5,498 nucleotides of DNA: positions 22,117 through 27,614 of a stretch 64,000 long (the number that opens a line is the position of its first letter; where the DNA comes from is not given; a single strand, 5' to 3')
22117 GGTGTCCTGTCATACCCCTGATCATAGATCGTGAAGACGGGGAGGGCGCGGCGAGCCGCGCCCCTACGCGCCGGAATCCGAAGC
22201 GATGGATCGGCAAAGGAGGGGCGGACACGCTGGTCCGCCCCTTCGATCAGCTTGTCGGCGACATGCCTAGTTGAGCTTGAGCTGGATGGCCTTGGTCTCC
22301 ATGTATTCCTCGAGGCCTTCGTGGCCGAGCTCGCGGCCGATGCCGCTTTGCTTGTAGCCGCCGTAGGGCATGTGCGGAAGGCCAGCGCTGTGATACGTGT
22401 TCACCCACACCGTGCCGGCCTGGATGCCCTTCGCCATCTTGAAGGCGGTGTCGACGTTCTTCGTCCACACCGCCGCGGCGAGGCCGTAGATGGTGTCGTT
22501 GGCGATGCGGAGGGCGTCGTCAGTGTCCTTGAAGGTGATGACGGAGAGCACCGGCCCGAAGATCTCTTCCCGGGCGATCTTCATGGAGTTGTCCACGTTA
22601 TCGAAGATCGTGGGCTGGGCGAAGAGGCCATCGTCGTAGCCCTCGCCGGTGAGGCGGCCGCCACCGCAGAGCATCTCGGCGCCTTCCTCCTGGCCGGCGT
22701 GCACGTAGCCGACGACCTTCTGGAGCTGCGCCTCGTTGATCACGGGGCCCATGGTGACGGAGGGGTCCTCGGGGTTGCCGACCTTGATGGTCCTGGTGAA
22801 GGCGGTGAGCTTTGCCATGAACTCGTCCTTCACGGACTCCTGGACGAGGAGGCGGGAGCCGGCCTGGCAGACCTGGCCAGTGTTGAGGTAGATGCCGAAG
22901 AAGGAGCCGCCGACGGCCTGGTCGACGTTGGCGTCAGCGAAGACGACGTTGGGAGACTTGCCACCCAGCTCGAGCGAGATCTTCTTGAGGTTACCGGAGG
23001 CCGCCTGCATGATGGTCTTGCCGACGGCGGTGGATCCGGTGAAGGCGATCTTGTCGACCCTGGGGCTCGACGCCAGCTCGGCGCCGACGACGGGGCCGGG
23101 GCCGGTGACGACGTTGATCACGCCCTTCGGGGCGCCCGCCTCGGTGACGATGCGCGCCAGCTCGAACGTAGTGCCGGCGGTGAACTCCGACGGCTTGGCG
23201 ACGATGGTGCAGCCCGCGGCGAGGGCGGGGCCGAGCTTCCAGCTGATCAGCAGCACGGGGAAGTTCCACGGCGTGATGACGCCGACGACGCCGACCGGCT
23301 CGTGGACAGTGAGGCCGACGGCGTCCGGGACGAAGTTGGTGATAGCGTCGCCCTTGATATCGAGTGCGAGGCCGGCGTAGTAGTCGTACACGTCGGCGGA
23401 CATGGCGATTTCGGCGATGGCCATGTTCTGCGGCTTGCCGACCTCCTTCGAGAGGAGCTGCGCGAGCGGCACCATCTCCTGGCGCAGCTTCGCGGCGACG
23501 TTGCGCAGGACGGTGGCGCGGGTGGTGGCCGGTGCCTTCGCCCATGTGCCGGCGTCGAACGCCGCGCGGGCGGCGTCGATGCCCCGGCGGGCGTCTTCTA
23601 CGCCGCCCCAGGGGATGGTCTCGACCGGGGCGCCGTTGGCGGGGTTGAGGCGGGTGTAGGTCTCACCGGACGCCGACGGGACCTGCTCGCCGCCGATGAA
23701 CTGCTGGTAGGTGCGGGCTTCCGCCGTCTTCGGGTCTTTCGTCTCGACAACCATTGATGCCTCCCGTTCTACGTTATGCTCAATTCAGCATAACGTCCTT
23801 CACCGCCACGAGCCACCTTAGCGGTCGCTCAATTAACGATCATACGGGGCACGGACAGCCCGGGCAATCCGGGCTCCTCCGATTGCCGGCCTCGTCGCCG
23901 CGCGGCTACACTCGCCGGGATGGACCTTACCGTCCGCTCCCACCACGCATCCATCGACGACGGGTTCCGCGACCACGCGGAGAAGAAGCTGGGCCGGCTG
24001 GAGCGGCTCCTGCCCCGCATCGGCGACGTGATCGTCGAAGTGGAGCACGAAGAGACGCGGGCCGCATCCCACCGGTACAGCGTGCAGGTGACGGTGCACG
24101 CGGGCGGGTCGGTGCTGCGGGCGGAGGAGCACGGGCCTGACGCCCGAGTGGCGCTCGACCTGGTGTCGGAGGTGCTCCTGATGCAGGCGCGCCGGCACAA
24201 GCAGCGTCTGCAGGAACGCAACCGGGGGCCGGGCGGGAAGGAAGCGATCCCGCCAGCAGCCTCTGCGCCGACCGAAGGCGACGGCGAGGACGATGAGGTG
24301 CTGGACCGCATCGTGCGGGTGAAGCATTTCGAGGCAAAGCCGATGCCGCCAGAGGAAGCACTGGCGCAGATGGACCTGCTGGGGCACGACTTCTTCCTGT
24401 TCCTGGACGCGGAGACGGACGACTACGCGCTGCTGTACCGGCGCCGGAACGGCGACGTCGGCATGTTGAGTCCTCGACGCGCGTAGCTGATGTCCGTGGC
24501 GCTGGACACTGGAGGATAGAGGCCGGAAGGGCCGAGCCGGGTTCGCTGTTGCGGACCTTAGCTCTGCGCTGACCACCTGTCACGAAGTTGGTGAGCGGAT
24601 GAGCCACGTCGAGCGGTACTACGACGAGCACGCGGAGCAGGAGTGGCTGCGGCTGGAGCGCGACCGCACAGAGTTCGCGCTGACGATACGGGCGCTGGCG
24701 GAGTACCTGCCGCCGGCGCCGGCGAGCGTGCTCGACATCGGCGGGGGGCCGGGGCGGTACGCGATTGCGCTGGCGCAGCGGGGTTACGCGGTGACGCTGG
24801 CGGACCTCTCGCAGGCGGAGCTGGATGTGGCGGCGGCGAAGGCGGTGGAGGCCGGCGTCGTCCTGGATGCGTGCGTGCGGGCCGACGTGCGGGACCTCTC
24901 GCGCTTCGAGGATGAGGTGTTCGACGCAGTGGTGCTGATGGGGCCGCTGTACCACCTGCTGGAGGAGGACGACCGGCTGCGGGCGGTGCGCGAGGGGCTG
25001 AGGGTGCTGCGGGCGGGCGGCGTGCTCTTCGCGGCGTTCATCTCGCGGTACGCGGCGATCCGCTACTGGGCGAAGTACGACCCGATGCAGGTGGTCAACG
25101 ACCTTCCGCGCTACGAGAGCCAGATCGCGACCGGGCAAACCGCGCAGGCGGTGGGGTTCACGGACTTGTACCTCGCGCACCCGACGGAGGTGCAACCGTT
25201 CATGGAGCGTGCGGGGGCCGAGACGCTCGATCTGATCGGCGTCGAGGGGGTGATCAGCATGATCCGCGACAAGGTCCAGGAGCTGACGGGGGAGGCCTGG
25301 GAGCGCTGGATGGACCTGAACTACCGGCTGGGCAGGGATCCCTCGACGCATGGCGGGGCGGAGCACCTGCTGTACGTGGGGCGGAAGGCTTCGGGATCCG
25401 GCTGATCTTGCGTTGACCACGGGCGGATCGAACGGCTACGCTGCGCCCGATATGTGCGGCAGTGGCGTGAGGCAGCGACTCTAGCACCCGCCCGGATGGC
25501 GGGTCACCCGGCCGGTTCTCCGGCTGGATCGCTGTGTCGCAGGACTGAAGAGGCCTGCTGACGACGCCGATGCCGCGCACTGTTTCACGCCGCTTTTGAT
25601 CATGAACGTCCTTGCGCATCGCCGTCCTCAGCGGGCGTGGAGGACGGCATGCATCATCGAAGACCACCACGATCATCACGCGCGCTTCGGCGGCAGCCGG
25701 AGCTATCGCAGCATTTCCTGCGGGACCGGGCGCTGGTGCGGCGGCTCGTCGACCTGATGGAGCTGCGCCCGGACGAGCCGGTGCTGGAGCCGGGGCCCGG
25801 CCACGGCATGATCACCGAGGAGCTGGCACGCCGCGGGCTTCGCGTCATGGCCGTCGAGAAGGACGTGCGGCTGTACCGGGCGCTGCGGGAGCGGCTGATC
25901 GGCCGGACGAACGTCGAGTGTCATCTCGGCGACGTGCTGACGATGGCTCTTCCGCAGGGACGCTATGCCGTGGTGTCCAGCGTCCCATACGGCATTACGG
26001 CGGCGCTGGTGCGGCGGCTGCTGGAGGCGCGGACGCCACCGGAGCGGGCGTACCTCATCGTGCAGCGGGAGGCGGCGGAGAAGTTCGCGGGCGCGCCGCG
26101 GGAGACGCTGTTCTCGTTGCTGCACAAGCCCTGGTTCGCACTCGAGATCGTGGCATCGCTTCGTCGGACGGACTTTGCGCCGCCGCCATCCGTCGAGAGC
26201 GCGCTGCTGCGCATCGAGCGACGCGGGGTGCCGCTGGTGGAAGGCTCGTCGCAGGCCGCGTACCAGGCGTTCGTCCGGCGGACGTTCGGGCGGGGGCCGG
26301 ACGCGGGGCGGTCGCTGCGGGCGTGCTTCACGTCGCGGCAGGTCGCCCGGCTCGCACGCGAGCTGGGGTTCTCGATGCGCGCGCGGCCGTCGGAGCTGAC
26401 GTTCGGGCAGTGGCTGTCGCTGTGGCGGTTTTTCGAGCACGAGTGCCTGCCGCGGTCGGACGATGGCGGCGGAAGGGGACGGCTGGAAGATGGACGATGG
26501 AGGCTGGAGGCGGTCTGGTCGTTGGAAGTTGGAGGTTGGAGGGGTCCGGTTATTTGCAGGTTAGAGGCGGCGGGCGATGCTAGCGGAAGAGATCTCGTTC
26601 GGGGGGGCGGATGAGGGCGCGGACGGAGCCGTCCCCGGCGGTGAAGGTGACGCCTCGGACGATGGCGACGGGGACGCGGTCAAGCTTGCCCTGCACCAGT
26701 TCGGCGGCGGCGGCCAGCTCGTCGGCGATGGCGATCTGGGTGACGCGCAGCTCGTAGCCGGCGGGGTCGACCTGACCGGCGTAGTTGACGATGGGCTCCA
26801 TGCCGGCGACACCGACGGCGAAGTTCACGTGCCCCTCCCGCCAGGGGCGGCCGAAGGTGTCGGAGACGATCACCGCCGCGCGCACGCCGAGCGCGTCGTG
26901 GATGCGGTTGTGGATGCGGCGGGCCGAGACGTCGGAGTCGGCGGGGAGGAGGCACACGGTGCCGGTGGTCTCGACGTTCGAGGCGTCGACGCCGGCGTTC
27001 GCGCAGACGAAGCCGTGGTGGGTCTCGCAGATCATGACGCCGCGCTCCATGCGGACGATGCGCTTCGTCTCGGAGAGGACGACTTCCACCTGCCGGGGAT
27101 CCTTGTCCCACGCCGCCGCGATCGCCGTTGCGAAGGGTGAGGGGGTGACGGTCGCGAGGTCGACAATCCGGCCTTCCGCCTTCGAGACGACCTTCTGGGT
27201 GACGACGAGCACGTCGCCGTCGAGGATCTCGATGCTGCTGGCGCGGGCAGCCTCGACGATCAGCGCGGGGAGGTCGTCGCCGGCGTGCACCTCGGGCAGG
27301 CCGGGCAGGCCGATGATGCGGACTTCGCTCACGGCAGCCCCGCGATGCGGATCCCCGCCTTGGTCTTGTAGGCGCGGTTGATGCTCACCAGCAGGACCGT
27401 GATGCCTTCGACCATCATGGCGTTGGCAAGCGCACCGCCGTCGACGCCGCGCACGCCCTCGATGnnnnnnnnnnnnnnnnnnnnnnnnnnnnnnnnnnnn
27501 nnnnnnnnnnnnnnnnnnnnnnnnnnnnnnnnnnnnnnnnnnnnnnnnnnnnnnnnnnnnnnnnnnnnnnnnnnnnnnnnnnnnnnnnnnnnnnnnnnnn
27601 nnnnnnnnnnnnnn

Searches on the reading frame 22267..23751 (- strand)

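Call 26: search_protein_families(library=pfam, proteins=[window:22267-23751:-], max_evalue=0.0001)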
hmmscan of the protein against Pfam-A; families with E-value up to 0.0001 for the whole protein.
window:22267-23751:- (494 aa): 1 family
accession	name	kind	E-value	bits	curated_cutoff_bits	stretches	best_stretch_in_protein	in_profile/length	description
PF00171.27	Aldedh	-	1.8e-176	587.7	23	1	26-489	4-461/461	Aldehyde dehydrogenase family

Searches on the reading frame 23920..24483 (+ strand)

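Call 26: search_protein_families(library=pfam, proteins=[window:23920-24483:+], max_evalue=0.0001)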
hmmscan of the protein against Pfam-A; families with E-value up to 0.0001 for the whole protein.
window:23920-24483:+ (188 aa): 2 families
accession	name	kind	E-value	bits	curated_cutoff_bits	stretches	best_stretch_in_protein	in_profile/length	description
PF16321.10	Ribosom_S30AE_C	-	2.1e-22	79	25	1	130-181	5-56/57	Sigma 54 modulation/S30EA ribosomal protein C terminus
PF02482.25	Ribosomal_S30AE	-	1.6e-17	64.4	23.7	1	4-98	2-88/88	Sigma 54 modulation protein / S30EA ribosomal protein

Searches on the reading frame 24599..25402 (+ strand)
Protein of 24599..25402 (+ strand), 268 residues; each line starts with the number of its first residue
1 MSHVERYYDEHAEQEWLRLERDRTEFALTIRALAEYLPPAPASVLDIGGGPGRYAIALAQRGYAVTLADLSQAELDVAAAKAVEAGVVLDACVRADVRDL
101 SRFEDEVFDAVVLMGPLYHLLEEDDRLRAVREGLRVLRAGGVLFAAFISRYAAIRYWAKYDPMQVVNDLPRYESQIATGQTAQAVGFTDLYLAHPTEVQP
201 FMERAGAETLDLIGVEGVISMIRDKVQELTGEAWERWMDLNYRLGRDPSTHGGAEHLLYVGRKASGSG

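Call 26: search_protein_families(library=pfam, proteins=[window:24599-25402:+], max_evalue=0.0001)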
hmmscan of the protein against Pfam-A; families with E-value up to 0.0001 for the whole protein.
window:24599-25402:+ (268 aa): 7 families
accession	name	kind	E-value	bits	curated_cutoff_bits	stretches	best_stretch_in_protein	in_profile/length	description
PF08241.18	Methyltransf_11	-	9.8e-19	68.2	21.2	1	45-144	1-94/95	Methyltransferase domain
PF13649.12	Methyltransf_25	-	4.2e-18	66.3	27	1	44-141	1-97/97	Methyltransferase domain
PF08242.18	Methyltransf_12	-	4.9e-12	46.9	30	1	45-143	1-98/98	Methyltransferase domain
PF13489.12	Methyltransf_23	-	4e-10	40.1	27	1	26-190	9-162/164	Methyltransferase domain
PF01209.24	Ubie_methyltran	-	7.5e-09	35.7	20.1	1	40-174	47-179/233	ubiE/COQ5 methyltransferase family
PF13847.12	Methyltransf_31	-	2.4e-06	27.8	27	1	43-149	6-113/145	Methyltransferase domain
PF05175.20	MTS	-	8.2e-05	22.8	23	0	31-144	21-137/170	Methyltransferase small domain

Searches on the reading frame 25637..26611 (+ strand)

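Call 26: search_protein_families(library=pfam, proteins=[window:25637-26611:+], max_evalue=0.0001)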
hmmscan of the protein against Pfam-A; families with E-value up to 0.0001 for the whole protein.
window:25637-26611:+ (325 aa): 2 families
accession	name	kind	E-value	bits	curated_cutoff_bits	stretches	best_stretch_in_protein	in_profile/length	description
PF00398.26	RrnaAD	-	9.7e-41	140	24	1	20-264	5-259/263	Ribosomal RNA adenine dimethylase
PF13649.12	Methyltransf_25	-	2.4e-05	25.3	27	1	49-116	1-71/97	Methyltransferase domain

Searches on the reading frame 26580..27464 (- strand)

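Call 26: search_protein_families(library=pfam, proteins=[window:26580-27464:-], max_evalue=0.0001)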
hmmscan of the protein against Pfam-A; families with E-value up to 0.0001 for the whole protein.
window:26580-27464:- (294 aa): 1 family
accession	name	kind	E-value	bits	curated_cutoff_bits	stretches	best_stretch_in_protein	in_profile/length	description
PF01996.21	F420_ligase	-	1e-73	247.9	25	1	56-271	4-218/218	F420-0:Gamma-glutamyl ligase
